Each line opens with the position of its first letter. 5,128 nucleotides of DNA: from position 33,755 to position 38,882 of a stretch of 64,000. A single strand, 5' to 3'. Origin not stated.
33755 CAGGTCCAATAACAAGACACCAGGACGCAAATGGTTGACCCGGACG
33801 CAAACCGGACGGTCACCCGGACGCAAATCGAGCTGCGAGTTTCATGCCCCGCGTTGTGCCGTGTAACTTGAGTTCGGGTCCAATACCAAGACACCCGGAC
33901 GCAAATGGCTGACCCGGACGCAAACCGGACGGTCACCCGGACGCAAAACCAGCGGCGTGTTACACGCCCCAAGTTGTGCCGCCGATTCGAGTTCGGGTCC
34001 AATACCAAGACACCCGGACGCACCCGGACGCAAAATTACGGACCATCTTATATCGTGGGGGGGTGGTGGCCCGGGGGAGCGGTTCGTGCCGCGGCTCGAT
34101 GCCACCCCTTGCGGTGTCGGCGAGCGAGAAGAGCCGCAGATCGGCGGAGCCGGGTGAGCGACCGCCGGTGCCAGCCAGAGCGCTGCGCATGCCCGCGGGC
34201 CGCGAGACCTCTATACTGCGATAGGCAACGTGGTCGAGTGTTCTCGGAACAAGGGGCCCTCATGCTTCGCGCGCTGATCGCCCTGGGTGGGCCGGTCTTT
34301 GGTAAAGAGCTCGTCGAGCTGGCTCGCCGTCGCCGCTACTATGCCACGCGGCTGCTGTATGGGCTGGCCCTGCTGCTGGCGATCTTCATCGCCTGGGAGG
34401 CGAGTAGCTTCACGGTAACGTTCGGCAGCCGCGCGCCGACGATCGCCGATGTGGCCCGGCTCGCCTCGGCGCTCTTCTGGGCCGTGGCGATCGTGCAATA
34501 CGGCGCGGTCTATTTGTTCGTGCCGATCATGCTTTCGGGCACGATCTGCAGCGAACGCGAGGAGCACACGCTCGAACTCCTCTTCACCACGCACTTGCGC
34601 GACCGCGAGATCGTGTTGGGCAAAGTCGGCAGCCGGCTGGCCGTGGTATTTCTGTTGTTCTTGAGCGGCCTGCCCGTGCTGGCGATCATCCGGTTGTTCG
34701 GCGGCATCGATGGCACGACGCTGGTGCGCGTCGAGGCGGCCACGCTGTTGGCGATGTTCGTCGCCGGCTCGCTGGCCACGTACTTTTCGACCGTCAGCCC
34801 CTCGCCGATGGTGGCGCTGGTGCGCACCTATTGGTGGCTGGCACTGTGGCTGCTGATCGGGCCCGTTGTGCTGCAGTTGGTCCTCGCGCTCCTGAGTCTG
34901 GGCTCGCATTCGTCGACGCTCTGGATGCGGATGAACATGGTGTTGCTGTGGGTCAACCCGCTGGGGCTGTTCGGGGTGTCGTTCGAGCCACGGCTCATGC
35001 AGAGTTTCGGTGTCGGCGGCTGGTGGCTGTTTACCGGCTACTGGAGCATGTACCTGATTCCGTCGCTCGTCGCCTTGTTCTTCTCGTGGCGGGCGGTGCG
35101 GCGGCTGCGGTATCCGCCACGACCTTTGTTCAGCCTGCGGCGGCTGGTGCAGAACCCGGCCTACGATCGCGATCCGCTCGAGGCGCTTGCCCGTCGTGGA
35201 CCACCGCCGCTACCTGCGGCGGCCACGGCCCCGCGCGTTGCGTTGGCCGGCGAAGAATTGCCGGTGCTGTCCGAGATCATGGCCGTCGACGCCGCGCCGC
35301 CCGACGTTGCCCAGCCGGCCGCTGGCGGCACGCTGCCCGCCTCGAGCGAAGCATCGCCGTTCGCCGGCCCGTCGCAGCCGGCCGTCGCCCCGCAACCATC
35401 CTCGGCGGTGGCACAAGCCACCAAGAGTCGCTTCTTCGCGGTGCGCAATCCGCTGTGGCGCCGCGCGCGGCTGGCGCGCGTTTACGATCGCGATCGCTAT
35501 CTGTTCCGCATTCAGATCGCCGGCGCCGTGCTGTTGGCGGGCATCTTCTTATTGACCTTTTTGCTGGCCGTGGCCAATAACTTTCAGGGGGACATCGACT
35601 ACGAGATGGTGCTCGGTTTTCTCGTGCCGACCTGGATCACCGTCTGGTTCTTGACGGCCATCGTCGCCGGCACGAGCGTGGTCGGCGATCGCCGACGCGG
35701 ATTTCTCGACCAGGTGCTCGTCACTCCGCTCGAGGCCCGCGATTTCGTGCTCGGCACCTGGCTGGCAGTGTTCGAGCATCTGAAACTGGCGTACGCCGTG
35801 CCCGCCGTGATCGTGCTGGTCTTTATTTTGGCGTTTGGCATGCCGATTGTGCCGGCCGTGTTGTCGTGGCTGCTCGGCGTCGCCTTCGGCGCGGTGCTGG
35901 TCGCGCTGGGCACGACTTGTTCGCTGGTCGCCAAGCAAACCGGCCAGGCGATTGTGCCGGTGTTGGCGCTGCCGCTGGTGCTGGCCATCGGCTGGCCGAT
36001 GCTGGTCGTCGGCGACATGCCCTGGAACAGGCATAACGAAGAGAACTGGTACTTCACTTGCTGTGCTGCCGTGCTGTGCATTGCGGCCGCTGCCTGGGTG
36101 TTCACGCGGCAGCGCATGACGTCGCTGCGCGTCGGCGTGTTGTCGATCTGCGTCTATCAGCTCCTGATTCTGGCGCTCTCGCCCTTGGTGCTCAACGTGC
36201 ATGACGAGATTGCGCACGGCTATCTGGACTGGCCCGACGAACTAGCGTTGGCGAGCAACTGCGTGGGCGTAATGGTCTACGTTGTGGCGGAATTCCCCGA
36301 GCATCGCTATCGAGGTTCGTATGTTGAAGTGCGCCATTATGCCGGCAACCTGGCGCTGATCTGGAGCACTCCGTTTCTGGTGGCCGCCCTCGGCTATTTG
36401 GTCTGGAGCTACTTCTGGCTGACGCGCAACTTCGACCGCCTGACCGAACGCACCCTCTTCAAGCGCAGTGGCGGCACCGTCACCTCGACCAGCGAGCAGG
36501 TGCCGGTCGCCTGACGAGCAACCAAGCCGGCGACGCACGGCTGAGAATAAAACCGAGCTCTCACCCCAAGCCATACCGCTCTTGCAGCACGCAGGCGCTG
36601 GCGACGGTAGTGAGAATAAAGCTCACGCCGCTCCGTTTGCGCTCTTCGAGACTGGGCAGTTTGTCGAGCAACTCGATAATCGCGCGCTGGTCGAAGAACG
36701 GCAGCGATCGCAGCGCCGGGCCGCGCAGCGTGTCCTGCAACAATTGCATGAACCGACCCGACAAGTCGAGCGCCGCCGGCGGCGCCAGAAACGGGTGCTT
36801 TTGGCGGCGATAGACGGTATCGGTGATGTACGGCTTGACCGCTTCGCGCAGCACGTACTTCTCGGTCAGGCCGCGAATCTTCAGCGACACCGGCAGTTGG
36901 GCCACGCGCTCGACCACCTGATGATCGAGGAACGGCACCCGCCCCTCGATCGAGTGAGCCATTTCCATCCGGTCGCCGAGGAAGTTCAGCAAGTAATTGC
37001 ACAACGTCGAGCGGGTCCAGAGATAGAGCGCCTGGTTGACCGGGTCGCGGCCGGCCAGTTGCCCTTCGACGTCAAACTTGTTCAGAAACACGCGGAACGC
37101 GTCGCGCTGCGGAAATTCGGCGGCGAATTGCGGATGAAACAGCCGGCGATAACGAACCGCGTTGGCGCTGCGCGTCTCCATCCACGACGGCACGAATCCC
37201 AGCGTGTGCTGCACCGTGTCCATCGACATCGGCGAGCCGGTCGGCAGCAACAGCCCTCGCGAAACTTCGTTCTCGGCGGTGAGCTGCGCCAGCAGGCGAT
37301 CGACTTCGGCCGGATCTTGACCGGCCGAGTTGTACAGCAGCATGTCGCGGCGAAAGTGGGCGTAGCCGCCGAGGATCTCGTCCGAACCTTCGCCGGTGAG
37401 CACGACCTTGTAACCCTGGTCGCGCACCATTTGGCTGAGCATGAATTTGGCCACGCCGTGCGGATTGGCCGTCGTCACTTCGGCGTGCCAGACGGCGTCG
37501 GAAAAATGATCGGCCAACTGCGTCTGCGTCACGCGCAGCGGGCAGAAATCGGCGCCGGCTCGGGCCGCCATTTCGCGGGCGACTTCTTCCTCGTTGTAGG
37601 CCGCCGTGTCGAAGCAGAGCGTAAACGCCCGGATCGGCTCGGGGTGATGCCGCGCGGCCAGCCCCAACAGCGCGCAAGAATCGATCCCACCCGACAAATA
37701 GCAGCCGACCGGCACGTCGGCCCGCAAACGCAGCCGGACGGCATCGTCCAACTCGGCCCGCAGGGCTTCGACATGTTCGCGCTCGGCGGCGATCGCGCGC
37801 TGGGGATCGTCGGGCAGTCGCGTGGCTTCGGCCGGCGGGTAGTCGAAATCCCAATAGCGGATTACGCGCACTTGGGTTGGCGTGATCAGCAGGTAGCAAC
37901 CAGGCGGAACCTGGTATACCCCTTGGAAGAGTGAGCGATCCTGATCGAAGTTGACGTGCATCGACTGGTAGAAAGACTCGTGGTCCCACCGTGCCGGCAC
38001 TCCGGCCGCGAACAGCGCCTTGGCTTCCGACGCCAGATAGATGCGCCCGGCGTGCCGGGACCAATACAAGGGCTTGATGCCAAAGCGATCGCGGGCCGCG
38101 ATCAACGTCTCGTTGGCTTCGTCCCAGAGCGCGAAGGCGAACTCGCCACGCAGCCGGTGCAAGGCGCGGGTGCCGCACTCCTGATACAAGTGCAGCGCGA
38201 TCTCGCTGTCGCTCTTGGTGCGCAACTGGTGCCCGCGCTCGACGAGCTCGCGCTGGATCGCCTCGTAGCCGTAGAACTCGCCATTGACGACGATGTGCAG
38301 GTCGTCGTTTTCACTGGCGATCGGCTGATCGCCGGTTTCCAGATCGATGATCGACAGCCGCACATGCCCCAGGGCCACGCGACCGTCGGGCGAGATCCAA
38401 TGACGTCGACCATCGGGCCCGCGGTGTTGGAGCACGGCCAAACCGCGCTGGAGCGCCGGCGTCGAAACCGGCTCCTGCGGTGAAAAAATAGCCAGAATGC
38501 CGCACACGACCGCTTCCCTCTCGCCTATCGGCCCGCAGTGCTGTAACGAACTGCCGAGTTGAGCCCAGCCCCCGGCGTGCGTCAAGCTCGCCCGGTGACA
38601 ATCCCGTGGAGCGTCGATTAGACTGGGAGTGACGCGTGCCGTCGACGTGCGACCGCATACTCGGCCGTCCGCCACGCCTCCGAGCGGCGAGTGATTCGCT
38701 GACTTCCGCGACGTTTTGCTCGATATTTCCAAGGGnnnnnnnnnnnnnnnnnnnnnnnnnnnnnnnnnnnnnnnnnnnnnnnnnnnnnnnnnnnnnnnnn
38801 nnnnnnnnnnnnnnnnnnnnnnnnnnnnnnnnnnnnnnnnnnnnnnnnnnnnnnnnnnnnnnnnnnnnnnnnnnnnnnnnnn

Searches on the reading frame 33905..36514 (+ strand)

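Call 28: search_protein_families(library=pfam, proteins=[window:33905-36514:+], max_evalue=0.001)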
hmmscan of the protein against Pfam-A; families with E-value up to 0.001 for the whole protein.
window:33905-36514:+ (869 aa): 2 families
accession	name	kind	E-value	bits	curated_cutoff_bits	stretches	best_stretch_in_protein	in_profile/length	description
PF12679.13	ABC2_membrane_2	-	1.1e-12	48.2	27.2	2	131-356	3-235/283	ABC-2 family transporter protein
PF12698.13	ABC2_membrane_3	-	2.7e-05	23.9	31.6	1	572-706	163-296/347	ABC-2 family transporter protein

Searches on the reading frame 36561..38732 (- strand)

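Call 28: search_protein_families(library=pfam, proteins=[window:36561-38732:-], max_evalue=0.001)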
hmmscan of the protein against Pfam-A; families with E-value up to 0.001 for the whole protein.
window:36561-38732:- (723 aa): 4 families
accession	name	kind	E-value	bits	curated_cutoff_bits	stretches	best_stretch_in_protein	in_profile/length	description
PF00733.27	Asn_synthase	-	2e-85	288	21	1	324-694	2-333/354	Asparagine synthase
PF13537.11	GATase_7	-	3.7e-42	143.7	25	1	123-241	1-122/123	Glutamine amidotransferase domain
PF13522.11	GATase_6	-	4.6e-38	130.6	27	1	106-236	1-130/130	Glutamine amidotransferase domain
PF12481.13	DUF3700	-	9.9e-05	22.4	27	1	191-236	126-171/228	Aluminium induced protein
